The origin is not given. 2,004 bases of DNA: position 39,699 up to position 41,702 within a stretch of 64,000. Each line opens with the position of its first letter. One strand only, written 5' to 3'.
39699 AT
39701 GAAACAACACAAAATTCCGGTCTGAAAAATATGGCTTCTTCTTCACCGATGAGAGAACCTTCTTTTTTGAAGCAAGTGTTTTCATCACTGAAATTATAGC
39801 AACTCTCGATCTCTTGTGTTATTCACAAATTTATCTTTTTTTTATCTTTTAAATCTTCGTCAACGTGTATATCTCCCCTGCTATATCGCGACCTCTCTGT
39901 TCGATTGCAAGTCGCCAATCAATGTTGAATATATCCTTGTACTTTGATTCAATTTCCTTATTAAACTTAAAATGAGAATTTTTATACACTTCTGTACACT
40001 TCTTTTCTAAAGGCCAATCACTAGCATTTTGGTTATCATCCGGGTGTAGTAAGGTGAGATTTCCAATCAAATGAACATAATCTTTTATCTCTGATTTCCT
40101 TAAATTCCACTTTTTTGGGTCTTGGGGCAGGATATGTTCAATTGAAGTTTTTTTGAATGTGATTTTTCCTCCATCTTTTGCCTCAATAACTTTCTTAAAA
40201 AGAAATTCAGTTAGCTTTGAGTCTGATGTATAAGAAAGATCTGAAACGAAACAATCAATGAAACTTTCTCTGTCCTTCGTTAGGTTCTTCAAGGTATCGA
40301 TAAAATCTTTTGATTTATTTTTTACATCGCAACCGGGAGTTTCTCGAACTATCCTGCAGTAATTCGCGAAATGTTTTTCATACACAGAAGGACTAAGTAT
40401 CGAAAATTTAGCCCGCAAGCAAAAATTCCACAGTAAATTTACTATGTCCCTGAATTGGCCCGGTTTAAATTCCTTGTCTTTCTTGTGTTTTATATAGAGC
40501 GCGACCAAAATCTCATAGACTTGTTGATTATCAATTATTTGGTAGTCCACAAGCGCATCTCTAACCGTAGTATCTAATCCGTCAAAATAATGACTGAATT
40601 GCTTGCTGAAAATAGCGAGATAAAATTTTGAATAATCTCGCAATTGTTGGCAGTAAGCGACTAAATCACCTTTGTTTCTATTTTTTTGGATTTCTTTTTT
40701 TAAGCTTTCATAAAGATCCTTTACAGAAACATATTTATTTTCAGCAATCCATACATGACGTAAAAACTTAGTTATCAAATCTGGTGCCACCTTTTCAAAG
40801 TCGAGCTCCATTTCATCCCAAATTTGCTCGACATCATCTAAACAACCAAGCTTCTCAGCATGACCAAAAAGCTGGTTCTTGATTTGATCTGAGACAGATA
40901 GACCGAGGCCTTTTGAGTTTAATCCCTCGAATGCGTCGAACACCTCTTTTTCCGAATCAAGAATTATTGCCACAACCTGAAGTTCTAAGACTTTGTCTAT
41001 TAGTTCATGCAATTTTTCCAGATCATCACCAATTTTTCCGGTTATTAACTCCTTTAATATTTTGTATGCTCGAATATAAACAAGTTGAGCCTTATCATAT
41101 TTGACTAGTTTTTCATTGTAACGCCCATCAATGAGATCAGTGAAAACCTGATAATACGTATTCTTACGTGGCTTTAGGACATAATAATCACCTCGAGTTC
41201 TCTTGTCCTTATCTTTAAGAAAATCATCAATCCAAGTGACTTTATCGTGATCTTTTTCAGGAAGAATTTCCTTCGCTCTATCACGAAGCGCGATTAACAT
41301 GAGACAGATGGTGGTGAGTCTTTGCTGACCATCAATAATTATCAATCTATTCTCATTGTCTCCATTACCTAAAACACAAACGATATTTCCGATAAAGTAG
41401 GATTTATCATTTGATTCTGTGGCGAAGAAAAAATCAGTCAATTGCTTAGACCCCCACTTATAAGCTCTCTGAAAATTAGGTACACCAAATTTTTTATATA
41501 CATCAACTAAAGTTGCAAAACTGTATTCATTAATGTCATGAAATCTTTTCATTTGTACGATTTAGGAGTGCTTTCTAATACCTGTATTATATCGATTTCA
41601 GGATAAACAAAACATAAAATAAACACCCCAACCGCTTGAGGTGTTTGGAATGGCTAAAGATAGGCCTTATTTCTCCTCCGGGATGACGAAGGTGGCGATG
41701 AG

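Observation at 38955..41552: GmrSD-like (DUF262-DUF1524) nuclease transcribed in the same direction immediately upstream of a beta-class adenine MTase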

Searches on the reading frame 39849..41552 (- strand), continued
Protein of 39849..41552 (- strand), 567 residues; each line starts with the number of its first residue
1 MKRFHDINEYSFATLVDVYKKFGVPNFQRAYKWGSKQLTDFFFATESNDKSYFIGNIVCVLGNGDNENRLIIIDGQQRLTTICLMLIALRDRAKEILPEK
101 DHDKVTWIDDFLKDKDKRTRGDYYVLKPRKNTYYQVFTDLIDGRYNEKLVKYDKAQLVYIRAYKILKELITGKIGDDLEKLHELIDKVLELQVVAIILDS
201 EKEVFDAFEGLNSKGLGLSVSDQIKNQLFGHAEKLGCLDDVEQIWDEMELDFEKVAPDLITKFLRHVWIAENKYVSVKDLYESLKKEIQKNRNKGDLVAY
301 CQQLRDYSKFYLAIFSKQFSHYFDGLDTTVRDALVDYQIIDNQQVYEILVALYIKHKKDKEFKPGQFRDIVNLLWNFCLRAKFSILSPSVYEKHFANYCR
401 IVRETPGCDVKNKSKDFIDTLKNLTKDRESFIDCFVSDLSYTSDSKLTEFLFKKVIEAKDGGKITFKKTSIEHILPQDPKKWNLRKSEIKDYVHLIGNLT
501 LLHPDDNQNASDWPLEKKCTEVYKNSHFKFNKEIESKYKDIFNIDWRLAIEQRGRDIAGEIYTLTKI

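Call 88: search_dna_similar(query=window:39849-41552:-, collection=plasmids, mode=protein, max_rows=15)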
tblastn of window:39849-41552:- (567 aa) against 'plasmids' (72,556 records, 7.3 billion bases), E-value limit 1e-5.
Records with a match: 662; places in all: 666; records where one place covers at least 80% of the query: 96.
Best place of each record, by identity: <60% 662.
By first word of the organism name: Klebsiella 452; Enterococcus 43; Enterobacter 24; Escherichia 12; Rhizobium 11; Lactiplantibacillus 9; Bacillus 6; Rhodococcus 5; Serratia 5; Vibrio 4; and 66 more.
By predicted mobility (MOB-suite, as given by PLSDB): conjugative 458; non-mobilizable 133; mobilizable 71.
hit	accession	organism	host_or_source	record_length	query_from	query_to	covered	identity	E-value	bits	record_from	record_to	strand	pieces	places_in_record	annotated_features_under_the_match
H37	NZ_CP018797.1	Lentilactobacillus parabuchneri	Cell isolation,Emmental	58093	22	561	95%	25.9%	1e-15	89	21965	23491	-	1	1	DUF262 domain-containing protein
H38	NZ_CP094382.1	Lactiplantibacillus plantarum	Food sample,Motal cheese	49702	22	561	95%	25.9%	9e-17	92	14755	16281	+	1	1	DUF262 domain-containing protein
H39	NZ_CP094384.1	Lactiplantibacillus plantarum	Food sample,Motal cheese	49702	22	561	95%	25.9%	9e-17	92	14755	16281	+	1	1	DUF262 domain-containing protein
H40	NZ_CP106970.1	Haloferax alexandrinus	-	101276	21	538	91%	26.5%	7e-24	114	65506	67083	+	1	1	DUF262 domain-containing protein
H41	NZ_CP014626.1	Loigolactobacillus backii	cell culture,light wheat beer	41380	22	561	95%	25.3%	6e-15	86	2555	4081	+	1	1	DUF262 domain-containing protein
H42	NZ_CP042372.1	Secundilactobacillus malefermentans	cell culture,kimchi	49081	22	561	95%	25.1%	3e-15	87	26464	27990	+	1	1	DUF262 domain-containing protein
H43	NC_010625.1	Paraburkholderia phymatum STM815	-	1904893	20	534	91%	26.2%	3e-31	137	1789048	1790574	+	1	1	record has no annotation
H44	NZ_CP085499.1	Bacillus cereus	coffee,cell culture,root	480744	21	563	96%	24.7%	7e-18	96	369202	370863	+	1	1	DUF262 domain-containing protein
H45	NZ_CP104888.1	Bartonella sp. HY761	pure-culture,feces of bat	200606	11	562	97%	24.2%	2e-16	91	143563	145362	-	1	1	DUF262 domain-containing HNH endonuclease family protein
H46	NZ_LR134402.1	Listeria monocytogenes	Homo sapiens,Vein blood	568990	17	534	91%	25.6%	7e-23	111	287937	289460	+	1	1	DUF262 domain-containing protein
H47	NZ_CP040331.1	Natrinema versiforme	-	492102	20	535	91%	25.5%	1e-19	101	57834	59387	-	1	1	DUF262 domain-containing protein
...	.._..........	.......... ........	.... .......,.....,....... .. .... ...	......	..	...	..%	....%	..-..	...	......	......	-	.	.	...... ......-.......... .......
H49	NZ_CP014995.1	Salmonella enterica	food,peanut butter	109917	11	535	93%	25.0%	1e-20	104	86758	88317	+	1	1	DUF262 domain-containing protein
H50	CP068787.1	Salmonella enterica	food,peppercorn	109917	11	535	93%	25.0%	1e-20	104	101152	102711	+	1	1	DUF262 domain-containing protein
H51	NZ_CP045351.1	Vibrio aquimaris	pure culture,Non-filtered water from ...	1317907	11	540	93%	24.7%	3e-20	102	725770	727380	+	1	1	none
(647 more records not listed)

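Call 92: predict_structure(alignment_id=A1)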
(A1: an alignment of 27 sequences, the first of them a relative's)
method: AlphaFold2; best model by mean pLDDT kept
length: 567 residues; sequences in the alignment: 27
mean_pLDDT: 88.5   pTM: 0.72
mean pLDDT of the five models: 88.5, 87.1, 86.8, 86.7, 86.0
residues with pLDDT >= 90: 345; 70-90: 190; 50-70: 23; < 50: 9
segments of 3 or more residues with pLDDT < 50: 210-216
pLDDT, mean of each block of 10 residues (from residue 1): 69 91 80 90 92 88 80 88 95 83 75 80 86 88 80 84 95 89 92 87 60 53 85 89 92 90 96 90 92 95 97 94 94 92 91 96 96 95 87 94 95 94 94 95 93 92 82 90 90 95 85 87 91 93 93 97 93
secondary structure, 60 per line:
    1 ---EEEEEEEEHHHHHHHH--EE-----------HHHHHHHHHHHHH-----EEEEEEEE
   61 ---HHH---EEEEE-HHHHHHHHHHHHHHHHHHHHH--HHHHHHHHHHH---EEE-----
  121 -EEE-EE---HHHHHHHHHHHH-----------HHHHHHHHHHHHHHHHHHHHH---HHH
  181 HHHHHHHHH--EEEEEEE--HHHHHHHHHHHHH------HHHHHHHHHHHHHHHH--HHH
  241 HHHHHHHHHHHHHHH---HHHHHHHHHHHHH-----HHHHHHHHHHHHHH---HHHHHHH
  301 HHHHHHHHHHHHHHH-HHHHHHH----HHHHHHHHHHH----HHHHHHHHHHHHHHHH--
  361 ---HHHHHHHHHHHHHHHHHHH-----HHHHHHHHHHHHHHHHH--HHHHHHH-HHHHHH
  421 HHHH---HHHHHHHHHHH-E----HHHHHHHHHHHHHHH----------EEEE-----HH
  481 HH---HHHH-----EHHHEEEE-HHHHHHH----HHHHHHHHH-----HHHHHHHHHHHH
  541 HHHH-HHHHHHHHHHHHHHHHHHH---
elements in order: E4-11 H12-19 H35-47 E53-60 E70-74 H76-96 H99-109 E113-115 E122-124 H131-142 H154-174 H178-189 E192-198 H201-213 H220-235 H238-255 H259-271 H277-290 H294-315 H317-323 H328-338 H343-358 H364-382 H388-404 H407-413 H415-424 H428-438 H445-459 E470-473 H479-482 H486-489 E499-502 H504-510 H515-523 H529-544 H546-564

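Call 98: fold_search(model_id=the predicted structure, library=pdb)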
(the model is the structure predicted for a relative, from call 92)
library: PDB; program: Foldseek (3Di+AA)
matches with E <= 10: 36; with E <= 0.001: 4
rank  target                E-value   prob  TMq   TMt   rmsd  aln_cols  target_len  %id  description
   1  9jfl_A                6.7e-15  1.00  0.72  0.69   5.7       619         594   18  Molecular basis of the phosphorothioation-sensing antiphage defence system DndBCDE-DndI (released 2024-12-11)
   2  9jfl_B                1.7e-14  1.00  0.72  0.69   5.6       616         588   19  Molecular basis of the phosphorothioation-sensing antiphage defence system DndBCDE-DndI (released 2024-12-11)
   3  7drs_A                9.3e-12  1.00  0.43  0.33  20.1       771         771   15  Structure of SspE_40224 (released 2022-06-29)
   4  6jiv_C                2.2e-07  1.00  0.30  0.31  21.0       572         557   16  SspE crystal structure (released 2020-03-25)
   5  5xjy_A                1.6e+00  0.02  0.08  0.04  27.2       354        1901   13  Cryo-EM structure of human ABCA1 (released 2017-06-07)
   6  8wtz_A                1.9e+00  0.04  0.09  0.11  27.1       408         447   11  potassium outward rectifier channel SKOR (released 2024-04-10)
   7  8eeb_A                2.3e+00  0.02  0.08  0.04  30.7       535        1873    8  Cryo-EM structure of human ABCA7 in Digitonin (released 2022-12-21)
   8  8wi2_A                2.9e+00  0.02  0.08  0.05  32.6       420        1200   10  RD-hMRP5-inward open (released 2024-07-03)
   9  6zl1_A                3.0e+00  0.03  0.12  0.12  20.4       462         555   10  Crystal structure of human serum albumin in complex with the MCL-1 neutralizing Alphabody CMPX-383B (released 2021-04-28)
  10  7tc0_A                3.0e+00  0.02  0.09  0.04  27.2       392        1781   10  The structure of human ABCA1 in digitonin (released 2022-01-26)
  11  4jk1_Y                3.2e+00  0.03  0.09  0.10  26.8       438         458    9  X-ray crystal structure of Escherichia coli sigma70 holoenzyme in complex with Guanosine tetraphosphate (ppGpp) (released 2013-04-10)
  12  9ik7                  3.3e+00  0.02  0.11  0.11  24.3       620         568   10  Human Serum Albumin crystallized with T4, pH 7.5 (released 2025-07-02)
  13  1hk2                  3.4e+00  0.03  0.12  0.12  20.4       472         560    8  HUMAN SERUM ALBUMIN MUTANT R218H COMPLEXED WITH THYROXINE (3,3',5,5'-TETRAIODO-L-THYRONINE) (released 2003-05-16)
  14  7r88_B                3.4e+00  0.02  0.10  0.10  22.4       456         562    9  The structure of human ABCG5-I529W/ABCG8-WT (released 2021-09-08)
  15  7tbz_A                3.4e+00  0.01  0.07  0.03  29.5       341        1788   10  The structure of ABCA1 Y482C (released 2022-01-26)
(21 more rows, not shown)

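Call 102: search_solved_structures(query=A1, max_evalue=0.01)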
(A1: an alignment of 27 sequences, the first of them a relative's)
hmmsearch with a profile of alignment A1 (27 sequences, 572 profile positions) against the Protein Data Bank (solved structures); distinct sequences matched with E-value up to 0.01: 6.
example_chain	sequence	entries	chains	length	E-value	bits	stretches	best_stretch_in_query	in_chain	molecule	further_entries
9jfl_B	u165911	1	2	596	2.1e-36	129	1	10-541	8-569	DUF262 domain-containing protein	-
20yv_A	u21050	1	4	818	8.4e-18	67.5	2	11-119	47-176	DUF262 domain-containing protein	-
6jiv_D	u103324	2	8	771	4.5e-17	65.1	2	3-99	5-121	SspE protein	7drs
20yw_A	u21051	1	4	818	1.9e-16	63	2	11-119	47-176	DUF262 domain-containing protein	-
7drr_D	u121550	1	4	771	1.4e-15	60.2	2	3-99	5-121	SspE protein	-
7p9k_A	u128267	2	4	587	3.2e-06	29.3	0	51-257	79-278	DUF262 domain-containing protein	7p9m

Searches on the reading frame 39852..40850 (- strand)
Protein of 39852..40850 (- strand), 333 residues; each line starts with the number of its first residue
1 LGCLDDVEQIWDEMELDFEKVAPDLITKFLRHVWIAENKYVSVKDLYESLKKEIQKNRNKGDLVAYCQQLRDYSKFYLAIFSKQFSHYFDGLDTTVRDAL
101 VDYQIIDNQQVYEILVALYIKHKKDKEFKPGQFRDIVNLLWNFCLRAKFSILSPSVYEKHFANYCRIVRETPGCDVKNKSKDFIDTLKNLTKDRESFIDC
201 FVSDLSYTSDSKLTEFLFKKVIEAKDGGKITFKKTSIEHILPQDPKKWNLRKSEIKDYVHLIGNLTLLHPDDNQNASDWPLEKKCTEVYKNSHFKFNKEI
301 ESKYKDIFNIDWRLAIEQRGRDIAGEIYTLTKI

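Call 38: find_related_loci(query=A3, collection=metagenome_contigs, flank=7000)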
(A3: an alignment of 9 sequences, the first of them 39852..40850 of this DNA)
Query A3 (333 aa) in metagenome_contigs; peptide patterns used: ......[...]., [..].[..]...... (x = any residue, [..] = any of these).
600 stretches matched a pattern (row limit reached: there are more); 290 encode a relative of the query (tblastn E <= 1e-3); the best 80 are kept; 80 distinct loci.
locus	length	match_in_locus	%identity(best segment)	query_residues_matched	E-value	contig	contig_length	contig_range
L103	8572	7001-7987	37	6-333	3e-66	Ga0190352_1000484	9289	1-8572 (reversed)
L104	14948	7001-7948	36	7-324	5e-63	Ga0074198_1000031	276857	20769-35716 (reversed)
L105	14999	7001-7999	34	5-333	4e-55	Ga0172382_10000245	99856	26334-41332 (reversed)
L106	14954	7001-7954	35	7-327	4e-54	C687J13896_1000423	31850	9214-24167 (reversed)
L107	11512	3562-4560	34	5-333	3e-53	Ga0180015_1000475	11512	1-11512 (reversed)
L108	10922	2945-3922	36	5-333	4e-52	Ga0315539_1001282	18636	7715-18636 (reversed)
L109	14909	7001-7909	33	5-303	2e-49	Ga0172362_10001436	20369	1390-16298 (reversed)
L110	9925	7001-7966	31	6-324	1e-45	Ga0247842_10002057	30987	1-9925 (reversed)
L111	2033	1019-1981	31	7-324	1e-44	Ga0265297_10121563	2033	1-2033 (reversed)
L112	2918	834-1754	27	4-305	5e-23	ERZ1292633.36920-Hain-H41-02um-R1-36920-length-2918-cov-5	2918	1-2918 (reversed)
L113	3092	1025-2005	28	2-315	8e-23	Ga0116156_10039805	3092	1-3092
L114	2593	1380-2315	27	4-307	7e-23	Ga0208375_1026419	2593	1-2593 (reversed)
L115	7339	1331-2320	28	4-328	1e-22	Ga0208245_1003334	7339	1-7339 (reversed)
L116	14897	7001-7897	28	11-305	7e-22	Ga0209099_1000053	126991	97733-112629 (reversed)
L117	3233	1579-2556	27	4-324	2e-21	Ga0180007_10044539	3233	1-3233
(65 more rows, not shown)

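Call 52: search_protein_families(library=ncbifam, proteins=[L106:7963-8598:+, L110:3934-5274:+, L109:4283-5404:+, L106:8614-9360:+], max_evalue=0.01)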
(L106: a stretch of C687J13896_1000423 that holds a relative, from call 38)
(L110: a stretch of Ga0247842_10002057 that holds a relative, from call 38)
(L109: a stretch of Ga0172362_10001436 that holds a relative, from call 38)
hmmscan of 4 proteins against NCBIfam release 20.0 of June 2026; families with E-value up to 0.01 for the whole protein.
L106:7963-8598:+ (211 aa): 0 families

L110:3934-5274:+ (446 aa): 1 family
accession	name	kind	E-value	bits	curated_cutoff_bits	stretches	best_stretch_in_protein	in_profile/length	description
TIGR03729.1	acc_ester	subfamily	0.0011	18.5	148.25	0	74-156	138-222/239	putative phosphoesterase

L109:4283-5404:+ (373 aa): 0 families

L106:8614-9360:+ (248 aa): 21 families
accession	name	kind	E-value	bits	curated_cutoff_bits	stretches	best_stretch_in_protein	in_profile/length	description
TIGR01177.1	TIGR01177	hypoth_equivalog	2.7e-09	36.8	316.55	1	52-202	180-315/330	TIGR01177 family methyltransferase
NF008572.0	PRK11524.1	equivalog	3.4e-09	36.3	292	2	18-89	178-249/294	adenine-specific DNA-methyltransferase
TIGR03534.1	RF_mod_PrmC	equivalog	8.7e-08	31.9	199.1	1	47-192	79-229/253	peptide chain release factor N(5)-glutamine methyltransferase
TIGR01934.1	MenG_MenH_UbiE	subfamily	3.7e-07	29.7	158.35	1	38-121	26-105/223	ubiquinone/menaquinone biosynthesis methyltransferase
NF011529.0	PRK14968.1-3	equivalog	4.8e-07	29.4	162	1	52-184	32-158/198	putative methyltransferase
TIGR03533.1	L3_gln_methyl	equivalog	1.4e-06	27.9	229.7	1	51-138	118-204/284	50S ribosomal protein L3 N(5)-glutamine methyltransferase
NF011528.0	PRK14968.1-2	equivalog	2.3e-06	27.3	171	1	53-141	37-125/205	putative methyltransferase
NF050803.1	DnaMtaseCcrMCaul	equivalog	7.3e-06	25.1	830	1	44-108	195-259/350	adenine-specific DNA-methyltransferase CcrM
TIGR00536.1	hemK_fam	subfamily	1.9e-05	23.9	115.5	1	52-175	112-237/286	HemK family protein methyltransferase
NF010253.0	PRK13699.1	subfamily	2.8e-05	23.9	244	1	114-190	11-80/226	DNA methyltransferase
TIGR02987.1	met_A_Alw26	exception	4.1e-05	22.5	353.5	1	75-180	62-170/523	Alw26I/Eco31I/Esp3I family type II restriction adenine-specific DNA-methyltransferase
NF001244.0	PRK00216.1-5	equivalog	8.3e-05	22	216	0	52-126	46-121/236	bifunctional demethylmenaquinone methyltransferase/2-methoxy-6-polyprenyl-1,4-benzoquinol methylase UbiE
NF008264.0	PRK11036.1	equivalog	0.0001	21.8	366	1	42-130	32-119/261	tRNA uridine 5-oxyacetic acid(34) methyltransferase CmoM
NF043040.1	corrin_prot_MT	hypoth_equivalog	0.00013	21.5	180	1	43-128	30-115/216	corrinoid protein-associated methyltransferase CpaM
TIGR02469.1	CbiT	equivalog_domain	0.00039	20.7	78.3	1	43-127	6-92/124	precorrin-6Y C5,15-methyltransferase (decarboxylating) subunit CbiT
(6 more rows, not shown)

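Call 53: search_protein_families(library=pfam, proteins=[L106:7963-8598:+, L110:3934-5274:+, L109:4283-5404:+, L106:8614-9360:+, L106:9332-9796:+], max_evalue=0.01)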
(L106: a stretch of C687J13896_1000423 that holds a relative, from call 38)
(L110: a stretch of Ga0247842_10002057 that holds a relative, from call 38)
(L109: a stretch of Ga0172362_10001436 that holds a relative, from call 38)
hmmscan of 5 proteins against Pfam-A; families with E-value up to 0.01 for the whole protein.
L106:7963-8598:+ (211 aa): 0 families

L110:3934-5274:+ (446 aa): 0 families

L109:4283-5404:+ (373 aa): 1 family
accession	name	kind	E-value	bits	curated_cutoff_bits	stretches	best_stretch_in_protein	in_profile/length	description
PF04556.18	DpnII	-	1.2e-13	51.5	23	1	252-362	176-274/278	DpnII restriction endonuclease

L106:8614-9360:+ (248 aa): 8 families
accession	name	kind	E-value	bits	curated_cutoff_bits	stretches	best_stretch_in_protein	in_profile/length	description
PF01555.25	N6_N4_Mtase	-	5.2e-23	82.6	26.7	2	10-93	134-220/221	DNA methylase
PF13649.12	Methyltransf_25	-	6.2e-07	30.5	27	1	58-129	1-70/97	Methyltransferase domain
PF08241.18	Methyltransf_11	-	1.1e-06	29.6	21.2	1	63-129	5-66/95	Methyltransferase domain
PF01170.24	UPF0020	-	7.2e-06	26.3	22.3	1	53-138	27-136/197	RMKL-like, methyltransferase domain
PF03602.21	Cons_hypoth95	-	5.7e-05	23.3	24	1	53-135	40-125/182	Conserved hypothetical protein 95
PF05175.20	MTS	-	7e-05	23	23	1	54-135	31-110/170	Methyltransferase small domain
PF13847.12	Methyltransf_31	-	0.00018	21.7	27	1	53-187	2-116/145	Methyltransferase domain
PF09445.16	Methyltransf_15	-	0.00018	21.6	22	1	57-133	3-81/165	RNA cap guanine-N2 methyltransferase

L106:9332-9796:+ (154 aa): 0 families

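Call 81: find_related_loci(query=A3, collection=viral_contigs, flank=6000)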
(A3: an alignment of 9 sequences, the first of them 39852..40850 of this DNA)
Query A3 (333 aa) in viral_contigs; peptide patterns used: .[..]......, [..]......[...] (x = any residue, [..] = any of these).
48 stretches matched a pattern; 1 encode a relative of the query (tblastn E <= 1e-3); 1 distinct loci.
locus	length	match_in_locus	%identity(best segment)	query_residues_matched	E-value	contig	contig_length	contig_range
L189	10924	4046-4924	18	11-302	7e-7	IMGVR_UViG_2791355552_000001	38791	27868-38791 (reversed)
